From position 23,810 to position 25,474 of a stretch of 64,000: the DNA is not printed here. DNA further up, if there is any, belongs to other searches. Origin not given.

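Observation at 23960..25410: Threonine-synthase-family PLP enzyme with N-terminal Zn-ribbon embedded in the S10 ribosomal operon, followed by an internal promoter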

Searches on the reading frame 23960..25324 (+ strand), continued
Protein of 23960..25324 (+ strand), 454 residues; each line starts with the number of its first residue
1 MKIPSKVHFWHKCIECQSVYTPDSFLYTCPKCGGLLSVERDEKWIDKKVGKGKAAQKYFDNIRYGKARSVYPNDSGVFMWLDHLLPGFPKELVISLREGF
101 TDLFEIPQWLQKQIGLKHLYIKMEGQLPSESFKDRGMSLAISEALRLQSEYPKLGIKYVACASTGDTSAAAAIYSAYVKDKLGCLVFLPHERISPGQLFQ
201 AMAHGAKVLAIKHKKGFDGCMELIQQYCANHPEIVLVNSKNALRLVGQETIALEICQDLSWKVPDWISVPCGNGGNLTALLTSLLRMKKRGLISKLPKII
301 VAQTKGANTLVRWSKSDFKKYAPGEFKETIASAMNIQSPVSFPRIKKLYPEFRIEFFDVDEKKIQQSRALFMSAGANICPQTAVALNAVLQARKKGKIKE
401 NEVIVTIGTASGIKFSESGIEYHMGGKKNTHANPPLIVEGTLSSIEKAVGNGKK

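Call 34: search_protein_families(library=pfam, proteins=[L001:2492-3649:+, L001:401-919:-, L001:3707-4180:+, L002:3674-5416:-, L002:7906-10392:+, L009:3870-4514:+, L010:960-1484:+, L011:1466-2209:+, L012:675-1556:-, L013:1013-1909:-], max_evalue=0.00001)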
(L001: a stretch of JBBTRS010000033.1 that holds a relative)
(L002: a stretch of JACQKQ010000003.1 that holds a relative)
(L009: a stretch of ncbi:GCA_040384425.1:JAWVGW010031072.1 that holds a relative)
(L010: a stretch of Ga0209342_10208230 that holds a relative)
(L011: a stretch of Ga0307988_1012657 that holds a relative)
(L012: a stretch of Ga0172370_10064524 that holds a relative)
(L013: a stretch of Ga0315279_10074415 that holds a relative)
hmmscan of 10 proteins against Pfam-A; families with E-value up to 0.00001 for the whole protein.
L001:2492-3649:+ (385 aa): 1 family
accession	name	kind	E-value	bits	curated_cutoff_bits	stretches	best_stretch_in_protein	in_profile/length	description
PF01702.25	TGT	-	9.7e-129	429.9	26.3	1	14-385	2-344/357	Queuine tRNA-ribosyltransferase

L001:401-919:- (172 aa): 1 family
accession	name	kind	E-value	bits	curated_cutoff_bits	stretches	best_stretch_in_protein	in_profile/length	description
PF00334.24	NDK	-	2.5e-34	118.5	27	1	7-151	1-134/135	Nucleoside diphosphate kinase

L001:3707-4180:+ (157 aa): 1 family
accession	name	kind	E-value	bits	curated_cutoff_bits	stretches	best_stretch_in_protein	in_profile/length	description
PF00877.26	NLPC_P60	-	5.9e-06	26.6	23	1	34-118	7-80/105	NlpC/P60 family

L002:3674-5416:- (580 aa): 3 families
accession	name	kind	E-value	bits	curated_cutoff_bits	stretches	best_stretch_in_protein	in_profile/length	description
PF00587.30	tRNA-synt_2b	-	5.9e-38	131.2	29.3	1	264-473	8-179/179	tRNA synthetase class II core domain (G, H, P, S and T)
PF03129.25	HGTP_anticodon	-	5.3e-23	81.4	21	1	485-573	1-92/94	Anticodon binding domain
PF07973.19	tRNA_SAD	-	3e-09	37.1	24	1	107-157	1-44/44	Threonyl and Alanyl tRNA synthetase second additional domain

L002:7906-10392:+ (828 aa): 6 families
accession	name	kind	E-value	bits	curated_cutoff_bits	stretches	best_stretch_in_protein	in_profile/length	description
PF00696.33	AA_kinase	-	6e-51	173.9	24.9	1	25-306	3-234/234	Amino acid kinase family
PF00742.24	Homoserine_dh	-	1.3e-47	162.3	22.9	1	629-826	1-173/173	Homoserine dehydrogenase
PF22468.2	ACT_9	-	1e-32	112.1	27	2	421-481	1-61/61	ACT domain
PF03447.22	NAD_binding_3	-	2.8e-18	67.2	24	1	495-620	1-115/116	Homoserine dehydrogenase, NAD binding domain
PF13840.12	ACT_7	-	1.4e-12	47.7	27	0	415-479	3-65/65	ACT domain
PF01842.31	ACT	-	1.1e-09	38.3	27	0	428-480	7-64/66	ACT domain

L009:3870-4514:+ (215 aa): 0 families

L010:960-1484:+ (174 aa): 1 family
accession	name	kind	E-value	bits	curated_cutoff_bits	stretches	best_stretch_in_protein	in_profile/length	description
PF01988.24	VIT1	-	8.4e-32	111.2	28.1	2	84-166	131-214/214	VIT family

L011:1466-2209:+ (247 aa): 1 family
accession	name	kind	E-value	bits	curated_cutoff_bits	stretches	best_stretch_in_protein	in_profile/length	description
PF13189.12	Cytidylate_kin2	-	2.4e-44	152.1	28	1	42-213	1-175/176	Cytidylate kinase-like family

L012:675-1556:- (293 aa): 1 family
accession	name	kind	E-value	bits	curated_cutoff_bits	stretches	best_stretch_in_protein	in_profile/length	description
PF09992.14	NAGPA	-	4.5e-40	138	25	1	100-291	2-169/169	Phosphodiester glycosidase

L013:1013-1909:- (298 aa): 1 family
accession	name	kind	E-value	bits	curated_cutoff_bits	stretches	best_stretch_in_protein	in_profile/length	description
PF09992.14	NAGPA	-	7.2e-39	134.1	25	1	101-294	2-169/169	Phosphodiester glycosidase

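Call 35: search_protein_families(library=pfam, proteins=[L002:10389-11462:+, L002:11464-12036:-, L002:12353-13294:-, L002:447-1511:-, L002:1514-2266:-, L002:2568-2930:-, L001:4186-4908:+, L001:5154-6476:+, L001:6588-8285:+, L009:966-1550:+], max_evalue=0.00001)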
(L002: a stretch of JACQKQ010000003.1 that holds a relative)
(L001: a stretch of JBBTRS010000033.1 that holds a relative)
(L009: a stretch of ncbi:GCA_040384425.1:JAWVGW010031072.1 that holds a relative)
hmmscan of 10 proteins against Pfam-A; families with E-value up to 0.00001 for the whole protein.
L002:10389-11462:+ (357 aa): 2 families
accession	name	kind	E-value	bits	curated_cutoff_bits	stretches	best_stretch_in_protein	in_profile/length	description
PF02774.23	Semialdhyde_dhC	-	4.2e-31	108.9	26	1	170-336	7-183/184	Semialdehyde dehydrogenase, dimerisation domain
PF01118.30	Semialdhyde_dh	-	4.6e-28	98.5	26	1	5-134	2-119/121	Semialdehyde dehydrogenase, NAD binding domain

L002:11464-12036:- (190 aa): 0 families

L002:12353-13294:- (313 aa): 2 families
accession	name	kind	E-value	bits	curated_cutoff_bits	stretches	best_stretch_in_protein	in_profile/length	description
PF00291.31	PALP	-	6.4e-50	170.6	35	1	2-207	89-295/295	Pyridoxal-phosphate dependent enzyme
PF00585.24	Thr_dehydrat_C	-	9.4e-21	73.9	27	1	220-312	1-91/91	C-terminal regulatory domain of Threonine dehydratase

L002:447-1511:- (354 aa): 4 families
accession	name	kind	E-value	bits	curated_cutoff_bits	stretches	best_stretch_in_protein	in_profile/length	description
PF01761.26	DHQ_synthase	-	5.1e-40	136.2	24.2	1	67-179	2-114/115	3-dehydroquinate synthase N-terminal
PF24621.2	DHQS_C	-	1.3e-38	132.6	27.6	1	181-318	1-144/144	3-dehydroquinate synthase C-terminal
PF13685.12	Fe-ADH_2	-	2e-10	41.3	28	1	16-132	1-109/149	Iron-containing alcohol dehydrogenase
PF00465.25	Fe-ADH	-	4.6e-08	33.3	31.3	1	13-130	2-130/168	Iron-containing alcohol dehydrogenase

L002:1514-2266:- (250 aa): 1 family
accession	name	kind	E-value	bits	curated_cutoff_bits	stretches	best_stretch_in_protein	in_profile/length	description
PF00793.26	DAHP_synth_1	-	1.1e-28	100.4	25.5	1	5-246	19-257/270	DAHP synthetase I family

L002:2568-2930:- (120 aa): 1 family
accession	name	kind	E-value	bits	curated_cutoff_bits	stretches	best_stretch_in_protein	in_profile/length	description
PF00453.23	Ribosomal_L20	-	4.6e-40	136.5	30.8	1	2-108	1-107/107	Ribosomal protein L20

L001:4186-4908:+ (240 aa): 1 family
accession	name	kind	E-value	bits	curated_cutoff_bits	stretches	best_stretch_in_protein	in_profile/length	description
PF02557.22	VanY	-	1.1e-26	93.6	25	1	101-226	7-130/132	D-alanyl-D-alanine carboxypeptidase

L001:5154-6476:+ (440 aa): 2 families
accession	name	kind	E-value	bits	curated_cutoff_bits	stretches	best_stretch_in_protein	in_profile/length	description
PF01071.24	GARS_A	-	1e-12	48.7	27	1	108-293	3-192/194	Phosphoribosylglycinamide synthetase, ATP-grasp (A) domain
PF02843.22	GARS_C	-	1.5e-08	35.3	34.8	1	383-425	50-92/92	Phosphoribosylglycinamide synthetase, C domain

L001:6588-8285:+ (565 aa): 4 families
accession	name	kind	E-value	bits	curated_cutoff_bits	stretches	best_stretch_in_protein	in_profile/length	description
PF00800.23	PDT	-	3e-55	187.3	25.2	1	302-475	2-180/181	Prephenate dehydratase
PF02153.23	PDH_N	-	5.1e-17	62.2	26.5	1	49-149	41-153/154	Prephenate dehydrogenase, nucleotide-binding domain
PF20463.3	PDH_C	-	3.2e-14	53.5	22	1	153-254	2-102/102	Prephenate dehydrogenase, dimerization domain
PF01842.31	ACT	-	5.5e-11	42.5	27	1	489-553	2-65/66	ACT domain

L009:966-1550:+ (194 aa): 0 families

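Call 36: find_encoding_contigs(protein=P0044, flank=8000, max_places=1)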
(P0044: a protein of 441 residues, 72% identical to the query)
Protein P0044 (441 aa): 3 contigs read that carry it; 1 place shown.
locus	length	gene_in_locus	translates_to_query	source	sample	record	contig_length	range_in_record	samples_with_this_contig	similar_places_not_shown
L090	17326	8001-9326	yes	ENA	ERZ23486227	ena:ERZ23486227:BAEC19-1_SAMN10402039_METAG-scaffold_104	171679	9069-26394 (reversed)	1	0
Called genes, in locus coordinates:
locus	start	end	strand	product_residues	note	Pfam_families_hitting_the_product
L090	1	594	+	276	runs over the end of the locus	PF14279:HNH_5 (faint)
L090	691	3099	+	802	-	-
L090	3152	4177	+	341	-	-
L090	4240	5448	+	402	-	-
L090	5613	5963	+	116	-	-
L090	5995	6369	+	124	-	PF04266:ASCH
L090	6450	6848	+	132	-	PF05014:Nuc_deoxyrib_tr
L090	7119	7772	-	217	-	-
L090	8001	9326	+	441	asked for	PF00291:PALP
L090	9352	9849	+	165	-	PF13189:Cytidylate_kin2 (weak), PF01202:SKI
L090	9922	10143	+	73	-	PF21748:UPF0150 (weak)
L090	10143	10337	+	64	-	PF07927:HicA_toxin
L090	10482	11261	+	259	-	PF00795:CN_hydrolase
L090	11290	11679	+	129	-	PF00856:SET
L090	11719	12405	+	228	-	-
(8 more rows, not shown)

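Call 37: find_encoding_contigs(protein=P0108, flank=8000, max_places=1)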
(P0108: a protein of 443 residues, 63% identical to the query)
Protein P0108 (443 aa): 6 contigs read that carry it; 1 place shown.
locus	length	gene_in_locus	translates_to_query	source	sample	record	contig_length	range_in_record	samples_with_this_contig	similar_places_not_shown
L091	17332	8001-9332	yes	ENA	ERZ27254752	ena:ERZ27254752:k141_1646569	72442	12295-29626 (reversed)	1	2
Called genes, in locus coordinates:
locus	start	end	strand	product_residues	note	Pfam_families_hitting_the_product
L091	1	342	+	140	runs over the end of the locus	PF02308:MgtC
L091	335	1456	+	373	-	PF03222:Trp_Tyr_perm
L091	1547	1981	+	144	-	-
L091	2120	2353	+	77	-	-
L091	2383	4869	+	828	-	PF00158:Sigma54_activat (faint), PF13191:AAA_16 (faint), PF00004:AAA, PF13401:AAA_22 (faint), PF17871:AAA_lid_9, PF07724:AAA_2, PF07728:AAA_5, PF10431:ClpB_D2-small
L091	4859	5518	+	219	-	PF07690:MFS_1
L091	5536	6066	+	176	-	PF00293:NUDIX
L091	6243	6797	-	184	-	-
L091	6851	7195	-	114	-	PF00453:Ribosomal_L20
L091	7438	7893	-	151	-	PF05198:IF3_N, PF00707:IF3_C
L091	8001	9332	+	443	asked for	PF00291:PALP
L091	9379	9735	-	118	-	-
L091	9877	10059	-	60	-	-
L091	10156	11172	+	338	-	-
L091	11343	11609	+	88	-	-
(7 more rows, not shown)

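Call 52: predict_structure(alignment_id=A1)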
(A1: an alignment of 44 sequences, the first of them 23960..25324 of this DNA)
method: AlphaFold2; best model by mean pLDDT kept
length: 454 residues; sequences in the alignment: 44
mean_pLDDT: 89.6   pTM: 0.91
mean pLDDT of the five models: 89.6, 84.2, 83.9, 83.8, 83.5
residues with pLDDT >= 90: 292; 70-90: 142; 50-70: 17; < 50: 3
segments of 3 or more residues with pLDDT < 50: 452-454
pLDDT, mean of each block of 10 residues (from residue 1): 82 97 95 95 96 97 92 89 96 86 93 98 69 81 96 97 80 92 90 77 90 82 90 92 93 95 97 91 97 98 90 88 75 75 91 96 93 92 97 98 94 82 81 87 88 47
secondary structure, 60 per line:
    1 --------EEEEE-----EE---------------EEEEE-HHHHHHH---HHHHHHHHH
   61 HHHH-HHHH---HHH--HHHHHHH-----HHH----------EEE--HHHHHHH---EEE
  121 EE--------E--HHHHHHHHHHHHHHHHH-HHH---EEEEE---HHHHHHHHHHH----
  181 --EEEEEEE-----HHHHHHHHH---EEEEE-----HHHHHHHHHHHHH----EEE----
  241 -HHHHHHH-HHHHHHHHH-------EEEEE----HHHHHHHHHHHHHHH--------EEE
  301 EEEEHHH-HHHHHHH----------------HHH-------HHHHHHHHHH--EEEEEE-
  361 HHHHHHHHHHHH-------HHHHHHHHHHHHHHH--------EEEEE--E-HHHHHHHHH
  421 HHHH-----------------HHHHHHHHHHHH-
elements in order: E9-13 E36-40 H42-48 H52-64 H66-69 H78-84 E103-105 H108-114 E118-122 H134-150 E158-162 H166-176 E183-189 H195-203 E207-211 H217-229 E234-236 H242-248 H250-258 E266-270 H275-289 E298-304 H309-315 H342-351 E354-359 H361-372 H380-394 E403-407 H412-424 H442-453

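Call 54: fold_search(model_id=the predicted structure, library=pdb)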
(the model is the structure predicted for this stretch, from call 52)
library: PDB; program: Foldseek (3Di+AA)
matches with E <= 10: 1880; with E <= 0.001: 493
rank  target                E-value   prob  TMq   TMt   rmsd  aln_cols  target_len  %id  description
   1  2c2b_A                7.3e-39  1.00  0.89  0.91   2.6       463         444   34  Crystallographic structure of Arabidopsis thaliana Threonine synthase complexed with pyridoxal phosphate and S-adenosy (released 2005-11-28)
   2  2c2b_C                1.7e-37  1.00  0.89  0.92   2.5       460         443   34  Crystallographic structure of Arabidopsis thaliana Threonine synthase complexed with pyridoxal phosphate and S-adenosy (released 2005-11-28)
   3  2c2g_B                4.2e-34  1.00  0.83  0.86   3.5       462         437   33  Crystal structure of Threonine Synthase from Arabidopsis thaliana in complex with its cofactor pyridoxal phosphate (released 2005-11-28)
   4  2c2b_B                6.3e-34  1.00  0.85  0.90   2.6       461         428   32  Crystallographic structure of Arabidopsis thaliana Threonine synthase complexed with pyridoxal phosphate and S-adenosy (released 2005-11-28)
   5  2c2b_E                6.7e-34  1.00  0.85  0.90   2.7       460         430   31  Crystallographic structure of Arabidopsis thaliana Threonine synthase complexed with pyridoxal phosphate and S-adenosy (released 2005-11-28)
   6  2c2g_A                5.6e-33  1.00  0.84  0.85   3.1       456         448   33  Crystal structure of Threonine Synthase from Arabidopsis thaliana in complex with its cofactor pyridoxal phosphate (released 2005-11-28)
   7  1e5x_B                9.7e-32  1.00  0.81  0.85   3.4       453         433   32  Structure of threonine synthase from Arabidopsis thaliana (released 2001-08-02)
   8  1e5x_A                4.0e-31  1.00  0.82  0.83   3.7       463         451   32  Structure of threonine synthase from Arabidopsis thaliana (released 2001-08-02)
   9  2zsj_D                1.3e-27  1.00  0.69  0.89   2.7       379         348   33  Crystal structure of threonine synthase from Aquifex aeolicus VF5 (released 2008-10-21)
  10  2zsj_A                1.4e-27  1.00  0.70  0.89   2.7       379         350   33  Crystal structure of threonine synthase from Aquifex aeolicus VF5 (released 2008-10-21)
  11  6nmx_D                3.6e-27  1.00  0.70  0.90   2.4       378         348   30  Threonine synthase from Bacillus subtilis ATCC 6633 with PLP and APPA (released 2019-03-13)
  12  2d1f_A                3.8e-27  1.00  0.66  0.84   3.2       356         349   33  Structure of Mycobacterium tuberculosis threonine synthase (released 2006-09-05)
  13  6nmx_A                4.3e-27  1.00  0.71  0.91   2.3       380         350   30  Threonine synthase from Bacillus subtilis ATCC 6633 with PLP and APPA (released 2019-03-13)
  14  6nmx_B                2.1e-26  1.00  0.70  0.90   2.4       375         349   30  Threonine synthase from Bacillus subtilis ATCC 6633 with PLP and APPA (released 2019-03-13)
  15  1uin_A                5.3e-26  1.00  0.67  0.86   3.3       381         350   31  Crystal Structure of Threonine Synthase from Thermus Thermophilus HB8, Trigonal Crystal Form (released 2003-11-18)
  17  6cgq_B                1.0e-25  1.00  0.70  0.91   2.5       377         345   30  Threonine synthase from Bacillus subtilis ATCC 6633 with PLP and PLP-Ala (released 2019-02-27)
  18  1uim_A                1.2e-25  1.00  0.68  0.87   2.9       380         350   31  Crystal Structure of Threonine Synthase from Thermus Thermophilus HB8, Orthorhombic Crystal Form (released 2003-11-18)
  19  6cgq_A                7.7e-25  1.00  0.68  0.90   2.8       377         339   29  Threonine synthase from Bacillus subtilis ATCC 6633 with PLP and PLP-Ala (released 2019-02-27)
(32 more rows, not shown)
